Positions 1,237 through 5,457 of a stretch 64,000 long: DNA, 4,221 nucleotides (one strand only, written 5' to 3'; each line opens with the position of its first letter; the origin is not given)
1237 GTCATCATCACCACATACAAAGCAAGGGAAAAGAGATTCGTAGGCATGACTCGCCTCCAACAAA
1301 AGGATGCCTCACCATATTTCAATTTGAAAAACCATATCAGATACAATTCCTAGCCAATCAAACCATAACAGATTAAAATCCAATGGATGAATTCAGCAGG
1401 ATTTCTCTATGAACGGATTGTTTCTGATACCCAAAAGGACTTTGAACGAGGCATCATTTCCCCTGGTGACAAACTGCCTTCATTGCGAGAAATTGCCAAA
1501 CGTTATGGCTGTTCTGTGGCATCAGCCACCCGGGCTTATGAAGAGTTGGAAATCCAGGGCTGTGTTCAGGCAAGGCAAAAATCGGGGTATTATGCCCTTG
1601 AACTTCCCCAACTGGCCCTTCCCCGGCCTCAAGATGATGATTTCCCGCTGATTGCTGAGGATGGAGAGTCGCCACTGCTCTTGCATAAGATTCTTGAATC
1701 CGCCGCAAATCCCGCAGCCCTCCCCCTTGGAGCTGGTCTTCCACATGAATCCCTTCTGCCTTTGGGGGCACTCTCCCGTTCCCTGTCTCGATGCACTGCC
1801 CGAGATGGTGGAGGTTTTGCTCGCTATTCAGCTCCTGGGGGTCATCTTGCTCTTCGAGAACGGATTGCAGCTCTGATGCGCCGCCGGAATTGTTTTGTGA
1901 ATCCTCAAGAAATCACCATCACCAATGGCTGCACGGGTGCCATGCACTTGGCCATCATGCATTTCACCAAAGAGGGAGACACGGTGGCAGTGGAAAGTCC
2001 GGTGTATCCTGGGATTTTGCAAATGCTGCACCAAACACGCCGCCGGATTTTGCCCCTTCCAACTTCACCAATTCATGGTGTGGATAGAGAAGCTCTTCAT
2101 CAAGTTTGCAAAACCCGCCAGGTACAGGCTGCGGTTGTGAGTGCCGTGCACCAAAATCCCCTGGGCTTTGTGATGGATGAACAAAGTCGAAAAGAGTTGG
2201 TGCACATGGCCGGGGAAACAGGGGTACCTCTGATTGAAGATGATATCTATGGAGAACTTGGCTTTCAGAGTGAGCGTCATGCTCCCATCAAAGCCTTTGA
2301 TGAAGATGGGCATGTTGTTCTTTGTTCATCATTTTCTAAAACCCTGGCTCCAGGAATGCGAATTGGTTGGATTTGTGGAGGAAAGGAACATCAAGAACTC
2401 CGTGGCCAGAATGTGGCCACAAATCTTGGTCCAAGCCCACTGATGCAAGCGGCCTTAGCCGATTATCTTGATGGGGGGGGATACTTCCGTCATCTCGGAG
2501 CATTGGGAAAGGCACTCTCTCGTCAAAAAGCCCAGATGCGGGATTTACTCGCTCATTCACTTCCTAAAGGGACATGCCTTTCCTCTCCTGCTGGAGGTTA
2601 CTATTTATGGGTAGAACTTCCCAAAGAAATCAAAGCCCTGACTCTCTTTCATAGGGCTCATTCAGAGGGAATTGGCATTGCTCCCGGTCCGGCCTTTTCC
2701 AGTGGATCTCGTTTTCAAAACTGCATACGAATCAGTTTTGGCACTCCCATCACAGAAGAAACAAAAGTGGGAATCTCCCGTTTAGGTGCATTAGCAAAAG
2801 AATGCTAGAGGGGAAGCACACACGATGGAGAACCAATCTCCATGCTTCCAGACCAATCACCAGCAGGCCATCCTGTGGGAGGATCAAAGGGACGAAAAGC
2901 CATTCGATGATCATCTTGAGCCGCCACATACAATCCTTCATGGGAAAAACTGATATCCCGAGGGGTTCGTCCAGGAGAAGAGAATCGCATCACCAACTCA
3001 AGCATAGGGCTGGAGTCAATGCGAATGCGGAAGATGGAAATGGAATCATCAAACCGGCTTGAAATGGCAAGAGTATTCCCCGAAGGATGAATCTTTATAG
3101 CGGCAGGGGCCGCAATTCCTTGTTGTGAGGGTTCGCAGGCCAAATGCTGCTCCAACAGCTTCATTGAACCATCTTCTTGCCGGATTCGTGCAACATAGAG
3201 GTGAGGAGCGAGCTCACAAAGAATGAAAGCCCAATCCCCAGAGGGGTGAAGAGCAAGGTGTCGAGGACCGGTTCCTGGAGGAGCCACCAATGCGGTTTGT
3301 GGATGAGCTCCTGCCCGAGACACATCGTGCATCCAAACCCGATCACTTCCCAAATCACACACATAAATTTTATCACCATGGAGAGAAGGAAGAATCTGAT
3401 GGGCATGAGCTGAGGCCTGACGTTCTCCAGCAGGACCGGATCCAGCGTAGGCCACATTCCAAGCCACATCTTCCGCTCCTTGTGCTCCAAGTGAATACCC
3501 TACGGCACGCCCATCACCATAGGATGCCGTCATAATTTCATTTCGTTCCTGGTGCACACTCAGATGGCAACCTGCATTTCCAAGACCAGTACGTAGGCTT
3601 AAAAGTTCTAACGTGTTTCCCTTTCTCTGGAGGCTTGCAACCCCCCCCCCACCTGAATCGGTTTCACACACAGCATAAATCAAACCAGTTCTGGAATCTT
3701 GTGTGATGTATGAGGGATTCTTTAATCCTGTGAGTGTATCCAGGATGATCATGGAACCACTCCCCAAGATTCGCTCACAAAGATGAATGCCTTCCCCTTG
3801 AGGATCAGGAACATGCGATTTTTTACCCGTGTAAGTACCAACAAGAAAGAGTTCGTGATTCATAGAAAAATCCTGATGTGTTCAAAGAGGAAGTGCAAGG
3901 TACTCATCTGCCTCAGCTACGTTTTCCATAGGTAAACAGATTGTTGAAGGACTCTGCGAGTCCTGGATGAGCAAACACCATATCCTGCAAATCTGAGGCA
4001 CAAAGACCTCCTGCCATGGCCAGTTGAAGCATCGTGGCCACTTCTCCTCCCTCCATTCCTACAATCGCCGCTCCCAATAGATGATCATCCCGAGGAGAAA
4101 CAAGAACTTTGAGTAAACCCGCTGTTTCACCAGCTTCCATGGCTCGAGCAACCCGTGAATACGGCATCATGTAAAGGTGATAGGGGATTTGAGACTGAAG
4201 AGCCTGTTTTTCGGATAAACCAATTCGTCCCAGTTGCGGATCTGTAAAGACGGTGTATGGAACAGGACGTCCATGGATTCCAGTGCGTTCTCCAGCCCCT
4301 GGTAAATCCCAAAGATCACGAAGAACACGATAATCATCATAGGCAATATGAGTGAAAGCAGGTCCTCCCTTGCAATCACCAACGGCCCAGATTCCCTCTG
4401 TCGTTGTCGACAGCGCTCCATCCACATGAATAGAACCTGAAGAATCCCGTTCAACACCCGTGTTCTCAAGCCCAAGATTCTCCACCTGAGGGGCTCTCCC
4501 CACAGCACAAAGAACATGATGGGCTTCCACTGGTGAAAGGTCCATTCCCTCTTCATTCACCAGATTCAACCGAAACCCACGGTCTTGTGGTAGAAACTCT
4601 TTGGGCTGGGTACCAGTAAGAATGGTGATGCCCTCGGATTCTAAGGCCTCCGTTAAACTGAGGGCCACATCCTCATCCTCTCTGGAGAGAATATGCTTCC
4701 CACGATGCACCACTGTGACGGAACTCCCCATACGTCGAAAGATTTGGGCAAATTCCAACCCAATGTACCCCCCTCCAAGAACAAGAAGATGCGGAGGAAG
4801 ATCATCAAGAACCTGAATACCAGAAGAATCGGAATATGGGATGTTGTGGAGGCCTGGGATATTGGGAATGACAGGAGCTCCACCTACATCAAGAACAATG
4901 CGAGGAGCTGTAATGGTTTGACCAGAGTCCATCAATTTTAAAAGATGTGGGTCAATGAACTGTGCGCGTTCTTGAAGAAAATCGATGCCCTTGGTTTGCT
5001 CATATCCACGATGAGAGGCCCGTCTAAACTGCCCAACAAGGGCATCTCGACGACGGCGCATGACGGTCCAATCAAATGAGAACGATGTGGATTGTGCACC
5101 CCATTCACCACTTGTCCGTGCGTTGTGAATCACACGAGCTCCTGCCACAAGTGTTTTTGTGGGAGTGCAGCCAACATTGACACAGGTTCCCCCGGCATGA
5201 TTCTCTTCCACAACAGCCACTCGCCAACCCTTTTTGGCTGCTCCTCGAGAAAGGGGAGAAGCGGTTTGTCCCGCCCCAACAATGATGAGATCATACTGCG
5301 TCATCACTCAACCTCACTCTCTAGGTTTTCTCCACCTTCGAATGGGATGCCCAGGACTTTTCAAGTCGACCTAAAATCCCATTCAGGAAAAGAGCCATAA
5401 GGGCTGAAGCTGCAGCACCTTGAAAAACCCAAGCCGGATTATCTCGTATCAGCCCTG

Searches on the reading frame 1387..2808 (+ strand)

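Call 39: search_protein_families(library=pfam, proteins=[window:1387-2808:+], max_evalue=0.0001)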
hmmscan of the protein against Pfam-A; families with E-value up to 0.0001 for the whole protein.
window:1387-2808:+ (473 aa): 2 families
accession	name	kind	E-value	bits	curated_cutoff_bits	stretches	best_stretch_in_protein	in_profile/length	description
PF00155.27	Aminotran_1_2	-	8.4e-34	117.7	19.7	1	135-457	28-352/361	Aminotransferase class I and II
PF00392.27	GntR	-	4.4e-12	45.9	27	1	7-69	1-63/64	Bacterial regulatory proteins, gntR family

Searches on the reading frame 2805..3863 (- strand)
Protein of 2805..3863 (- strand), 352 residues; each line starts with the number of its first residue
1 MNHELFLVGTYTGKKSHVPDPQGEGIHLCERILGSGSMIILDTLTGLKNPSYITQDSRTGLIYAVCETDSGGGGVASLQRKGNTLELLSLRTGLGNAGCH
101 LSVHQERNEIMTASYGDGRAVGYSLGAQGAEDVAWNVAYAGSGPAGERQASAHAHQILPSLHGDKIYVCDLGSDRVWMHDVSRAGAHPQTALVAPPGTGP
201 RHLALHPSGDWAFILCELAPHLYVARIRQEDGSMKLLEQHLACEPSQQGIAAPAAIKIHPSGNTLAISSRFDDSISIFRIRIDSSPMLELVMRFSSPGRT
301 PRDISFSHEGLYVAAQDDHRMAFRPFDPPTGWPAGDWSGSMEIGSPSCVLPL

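Call 39: search_protein_families(library=pfam, proteins=[window:2805-3863:-], max_evalue=0.0001)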
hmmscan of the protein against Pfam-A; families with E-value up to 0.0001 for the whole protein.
window:2805-3863:- (352 aa): 1 family
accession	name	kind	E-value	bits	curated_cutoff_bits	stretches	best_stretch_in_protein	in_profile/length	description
PF10282.15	Lactonase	-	5.1e-66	223.7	21.7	1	7-350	3-343/344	Lactonase, 7-bladed beta-propeller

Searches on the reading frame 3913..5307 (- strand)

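Call 39: search_protein_families(library=pfam, proteins=[window:3913-5307:-], max_evalue=0.0001)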
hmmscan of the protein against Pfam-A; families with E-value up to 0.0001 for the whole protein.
window:3913-5307:- (464 aa): 6 families
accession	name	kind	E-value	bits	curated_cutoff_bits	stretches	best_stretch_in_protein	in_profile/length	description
PF07992.20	Pyr_redox_2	-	1.6e-55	189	26.1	1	5-324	1-289/291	Pyridine nucleotide-disulphide oxidoreductase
PF02852.28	Pyr_redox_dim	-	1.7e-24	86.6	25.3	1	349-456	1-108/110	Pyridine nucleotide-disulphide oxidoreductase, dimerisation domain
PF00070.33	Pyr_redox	-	8e-23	81.2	22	1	173-243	1-71/82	Pyridine nucleotide-disulphide oxidoreductase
PF01266.30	DAO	-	9.1e-06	25.9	27.9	0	6-41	1-38/353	FAD dependent oxidoreductase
PF13738.12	Pyr_redox_3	-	1.1e-05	25.3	30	0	128-310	119-305/305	Pyridine nucleotide-disulphide oxidoreductase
PF13478.12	XdhC_C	-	2.5e-05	25.2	29.7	0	7-37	1-31/125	XdhC Rossmann domain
